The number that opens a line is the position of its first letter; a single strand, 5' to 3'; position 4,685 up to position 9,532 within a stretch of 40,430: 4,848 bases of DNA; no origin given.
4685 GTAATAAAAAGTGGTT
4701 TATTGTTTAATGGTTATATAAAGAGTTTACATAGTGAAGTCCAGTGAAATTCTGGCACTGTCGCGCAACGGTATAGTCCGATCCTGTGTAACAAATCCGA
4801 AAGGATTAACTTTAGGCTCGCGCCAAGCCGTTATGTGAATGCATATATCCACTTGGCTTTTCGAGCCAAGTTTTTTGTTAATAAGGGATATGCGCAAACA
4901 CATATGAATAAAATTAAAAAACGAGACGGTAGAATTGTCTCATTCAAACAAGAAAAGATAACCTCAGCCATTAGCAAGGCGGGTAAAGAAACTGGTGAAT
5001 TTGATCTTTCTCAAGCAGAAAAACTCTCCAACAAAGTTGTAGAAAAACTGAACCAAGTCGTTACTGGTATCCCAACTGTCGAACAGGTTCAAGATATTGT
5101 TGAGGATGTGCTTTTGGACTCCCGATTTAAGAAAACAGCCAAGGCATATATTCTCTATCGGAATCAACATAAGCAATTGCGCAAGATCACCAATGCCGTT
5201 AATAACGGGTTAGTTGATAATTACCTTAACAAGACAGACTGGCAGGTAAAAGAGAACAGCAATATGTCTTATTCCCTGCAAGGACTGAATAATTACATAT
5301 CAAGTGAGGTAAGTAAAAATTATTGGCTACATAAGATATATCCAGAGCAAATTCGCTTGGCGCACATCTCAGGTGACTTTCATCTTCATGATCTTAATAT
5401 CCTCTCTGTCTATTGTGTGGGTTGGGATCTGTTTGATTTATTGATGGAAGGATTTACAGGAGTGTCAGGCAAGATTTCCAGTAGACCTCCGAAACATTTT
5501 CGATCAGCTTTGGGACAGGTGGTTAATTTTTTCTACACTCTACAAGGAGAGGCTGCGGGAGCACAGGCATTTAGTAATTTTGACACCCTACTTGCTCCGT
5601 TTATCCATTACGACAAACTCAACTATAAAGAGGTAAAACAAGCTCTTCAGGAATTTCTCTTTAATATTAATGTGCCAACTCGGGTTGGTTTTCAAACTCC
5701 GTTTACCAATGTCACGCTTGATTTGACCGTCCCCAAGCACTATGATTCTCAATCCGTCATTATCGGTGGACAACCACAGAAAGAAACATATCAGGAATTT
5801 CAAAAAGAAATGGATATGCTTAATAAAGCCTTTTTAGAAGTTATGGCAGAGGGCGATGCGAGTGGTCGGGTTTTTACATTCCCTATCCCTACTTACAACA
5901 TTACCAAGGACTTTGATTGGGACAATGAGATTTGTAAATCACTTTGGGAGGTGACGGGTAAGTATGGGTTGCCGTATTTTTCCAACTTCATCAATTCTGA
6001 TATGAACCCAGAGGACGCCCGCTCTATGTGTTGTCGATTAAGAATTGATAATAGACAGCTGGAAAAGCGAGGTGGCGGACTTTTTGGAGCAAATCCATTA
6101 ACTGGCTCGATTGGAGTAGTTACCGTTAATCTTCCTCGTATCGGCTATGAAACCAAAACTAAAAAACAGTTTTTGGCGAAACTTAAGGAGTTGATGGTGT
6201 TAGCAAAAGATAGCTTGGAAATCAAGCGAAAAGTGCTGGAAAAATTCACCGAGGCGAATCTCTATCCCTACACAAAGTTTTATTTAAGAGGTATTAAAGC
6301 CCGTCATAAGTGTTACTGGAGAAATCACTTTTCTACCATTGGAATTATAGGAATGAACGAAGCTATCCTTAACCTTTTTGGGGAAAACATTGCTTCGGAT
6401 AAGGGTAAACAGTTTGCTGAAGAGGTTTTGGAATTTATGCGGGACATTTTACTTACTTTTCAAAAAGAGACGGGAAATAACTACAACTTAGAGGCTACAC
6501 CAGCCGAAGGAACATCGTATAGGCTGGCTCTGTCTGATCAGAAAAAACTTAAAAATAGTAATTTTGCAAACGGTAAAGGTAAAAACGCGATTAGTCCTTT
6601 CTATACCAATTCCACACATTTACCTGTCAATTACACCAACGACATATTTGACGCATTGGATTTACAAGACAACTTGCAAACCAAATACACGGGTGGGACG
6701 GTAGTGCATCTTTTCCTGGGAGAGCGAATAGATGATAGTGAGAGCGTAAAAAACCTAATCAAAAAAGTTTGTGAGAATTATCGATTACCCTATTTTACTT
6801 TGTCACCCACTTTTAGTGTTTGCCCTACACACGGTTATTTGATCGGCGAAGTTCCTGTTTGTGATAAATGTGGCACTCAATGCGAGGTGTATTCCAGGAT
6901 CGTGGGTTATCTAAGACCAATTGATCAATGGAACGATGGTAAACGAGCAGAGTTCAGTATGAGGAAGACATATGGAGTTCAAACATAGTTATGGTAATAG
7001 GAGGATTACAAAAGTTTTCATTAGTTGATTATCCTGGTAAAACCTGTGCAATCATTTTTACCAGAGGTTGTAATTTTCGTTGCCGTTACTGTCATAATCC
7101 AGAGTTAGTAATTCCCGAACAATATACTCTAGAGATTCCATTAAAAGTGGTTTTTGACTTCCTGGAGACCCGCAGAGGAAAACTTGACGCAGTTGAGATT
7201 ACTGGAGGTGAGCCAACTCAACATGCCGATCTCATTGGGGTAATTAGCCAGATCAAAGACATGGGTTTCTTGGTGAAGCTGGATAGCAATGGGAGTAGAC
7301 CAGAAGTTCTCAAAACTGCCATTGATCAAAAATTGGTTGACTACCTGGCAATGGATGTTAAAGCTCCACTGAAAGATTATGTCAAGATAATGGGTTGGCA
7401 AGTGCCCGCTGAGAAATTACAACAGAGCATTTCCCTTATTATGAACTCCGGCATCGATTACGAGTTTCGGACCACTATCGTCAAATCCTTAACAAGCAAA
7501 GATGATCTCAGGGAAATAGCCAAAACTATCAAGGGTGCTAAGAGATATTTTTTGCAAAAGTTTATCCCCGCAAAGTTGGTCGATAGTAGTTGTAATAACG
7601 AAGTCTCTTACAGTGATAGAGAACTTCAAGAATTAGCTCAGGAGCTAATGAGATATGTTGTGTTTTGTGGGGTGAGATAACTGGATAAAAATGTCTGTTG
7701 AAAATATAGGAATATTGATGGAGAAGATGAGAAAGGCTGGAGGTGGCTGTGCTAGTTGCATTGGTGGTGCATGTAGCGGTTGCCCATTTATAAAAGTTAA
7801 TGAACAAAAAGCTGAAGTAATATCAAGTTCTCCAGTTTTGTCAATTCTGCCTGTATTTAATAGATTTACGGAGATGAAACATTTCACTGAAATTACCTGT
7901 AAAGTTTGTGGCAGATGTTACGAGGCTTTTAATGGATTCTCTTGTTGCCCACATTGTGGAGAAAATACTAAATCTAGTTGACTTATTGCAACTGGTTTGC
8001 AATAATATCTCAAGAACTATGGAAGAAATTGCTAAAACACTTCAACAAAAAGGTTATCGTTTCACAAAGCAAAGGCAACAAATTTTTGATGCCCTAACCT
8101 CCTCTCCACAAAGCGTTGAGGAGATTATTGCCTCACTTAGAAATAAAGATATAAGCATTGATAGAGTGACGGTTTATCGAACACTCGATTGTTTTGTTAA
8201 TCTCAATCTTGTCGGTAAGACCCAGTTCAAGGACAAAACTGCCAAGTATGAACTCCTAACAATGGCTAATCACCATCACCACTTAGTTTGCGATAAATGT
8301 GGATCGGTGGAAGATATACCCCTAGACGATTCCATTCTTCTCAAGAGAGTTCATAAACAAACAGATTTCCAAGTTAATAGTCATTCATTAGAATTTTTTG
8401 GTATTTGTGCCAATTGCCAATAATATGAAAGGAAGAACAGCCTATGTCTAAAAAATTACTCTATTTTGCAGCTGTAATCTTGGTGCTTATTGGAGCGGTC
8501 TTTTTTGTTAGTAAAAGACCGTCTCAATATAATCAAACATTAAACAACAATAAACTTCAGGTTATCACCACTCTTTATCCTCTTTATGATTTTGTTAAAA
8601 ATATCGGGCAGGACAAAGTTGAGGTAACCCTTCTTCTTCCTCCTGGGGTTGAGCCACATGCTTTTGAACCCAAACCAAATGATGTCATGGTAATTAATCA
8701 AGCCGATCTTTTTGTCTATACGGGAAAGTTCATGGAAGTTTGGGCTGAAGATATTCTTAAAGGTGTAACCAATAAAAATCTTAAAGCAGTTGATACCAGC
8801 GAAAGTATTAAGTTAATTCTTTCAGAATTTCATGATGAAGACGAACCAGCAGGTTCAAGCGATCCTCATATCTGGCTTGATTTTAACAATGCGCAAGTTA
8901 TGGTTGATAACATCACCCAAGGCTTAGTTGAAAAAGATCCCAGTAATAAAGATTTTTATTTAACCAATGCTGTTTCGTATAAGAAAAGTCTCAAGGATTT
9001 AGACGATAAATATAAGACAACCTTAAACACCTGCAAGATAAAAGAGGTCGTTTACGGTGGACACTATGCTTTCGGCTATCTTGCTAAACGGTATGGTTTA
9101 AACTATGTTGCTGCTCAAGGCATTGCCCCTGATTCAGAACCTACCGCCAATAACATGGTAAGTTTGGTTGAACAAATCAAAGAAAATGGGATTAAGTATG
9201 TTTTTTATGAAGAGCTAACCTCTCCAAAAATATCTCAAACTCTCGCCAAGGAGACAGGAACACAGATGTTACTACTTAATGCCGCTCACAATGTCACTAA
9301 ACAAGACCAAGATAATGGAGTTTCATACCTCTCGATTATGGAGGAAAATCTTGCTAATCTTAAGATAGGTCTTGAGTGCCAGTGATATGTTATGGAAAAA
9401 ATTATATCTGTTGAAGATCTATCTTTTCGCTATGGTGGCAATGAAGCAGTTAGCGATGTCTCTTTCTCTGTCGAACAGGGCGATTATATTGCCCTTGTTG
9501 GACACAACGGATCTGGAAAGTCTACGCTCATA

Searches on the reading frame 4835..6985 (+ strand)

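Call 84: search_protein_families(library=pfam, proteins=[window:4835-6985:+], max_evalue=0.001)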
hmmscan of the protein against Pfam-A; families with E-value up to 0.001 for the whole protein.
window:4835-6985:+ (717 aa): 2 families
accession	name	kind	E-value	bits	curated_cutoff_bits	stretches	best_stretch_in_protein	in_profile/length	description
PF13597.11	NRDD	-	4.5e-199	663.2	26.2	1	140-713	1-562/562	Anaerobic ribonucleoside-triphosphate reductase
PF03477.21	ATP-cone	-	1.1e-23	84.1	25.8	1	26-114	2-88/88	ATP cone domain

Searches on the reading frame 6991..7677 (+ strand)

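Call 84: search_protein_families(library=pfam, proteins=[window:6991-7677:+], max_evalue=0.001)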
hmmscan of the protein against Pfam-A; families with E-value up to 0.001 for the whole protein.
window:6991-7677:+ (229 aa): 2 families
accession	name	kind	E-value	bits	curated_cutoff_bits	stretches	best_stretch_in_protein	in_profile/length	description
PF04055.27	Radical_SAM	-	4.4e-20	72.9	29.5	1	21-177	1-163/166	Radical SAM superfamily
PF13353.11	Fer4_12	-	1.3e-07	32.4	22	1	16-126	5-116/137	4Fe-4S single cluster domain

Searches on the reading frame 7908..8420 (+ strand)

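Call 84: search_protein_families(library=pfam, proteins=[window:7908-8420:+], max_evalue=0.001)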
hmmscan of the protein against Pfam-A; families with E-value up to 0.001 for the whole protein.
window:7908-8420:+ (171 aa): 2 families
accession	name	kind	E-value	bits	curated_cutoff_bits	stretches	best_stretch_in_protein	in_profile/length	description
PF01475.25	FUR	-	7.2e-27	94.4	23.1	1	48-163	2-120/121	Ferric uptake regulator family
PF21476.4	PF0610-like_N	-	7.9e-05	23.3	33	0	56-79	3-26/50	PF0610-like, N-terminal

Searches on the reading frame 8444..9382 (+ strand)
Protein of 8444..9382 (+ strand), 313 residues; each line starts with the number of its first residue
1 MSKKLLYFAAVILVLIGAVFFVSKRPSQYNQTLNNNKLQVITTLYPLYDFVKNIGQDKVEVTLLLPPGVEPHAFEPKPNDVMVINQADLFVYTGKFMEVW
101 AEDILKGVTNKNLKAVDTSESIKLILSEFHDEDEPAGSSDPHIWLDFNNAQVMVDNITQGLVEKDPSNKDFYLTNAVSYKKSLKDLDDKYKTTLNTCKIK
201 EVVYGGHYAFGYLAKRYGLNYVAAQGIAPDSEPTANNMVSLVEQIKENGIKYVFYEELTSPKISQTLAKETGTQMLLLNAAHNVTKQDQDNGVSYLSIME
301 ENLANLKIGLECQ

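Call 84: search_protein_families(library=pfam, proteins=[window:8444-9382:+], max_evalue=0.001)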
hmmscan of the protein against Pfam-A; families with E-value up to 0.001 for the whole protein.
window:8444-9382:+ (313 aa): 1 family
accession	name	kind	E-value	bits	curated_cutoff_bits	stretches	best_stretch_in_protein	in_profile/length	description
PF01297.22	ZnuA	-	4.5e-85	285.7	29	1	40-307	1-261/263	Zinc-uptake complex component A periplasmic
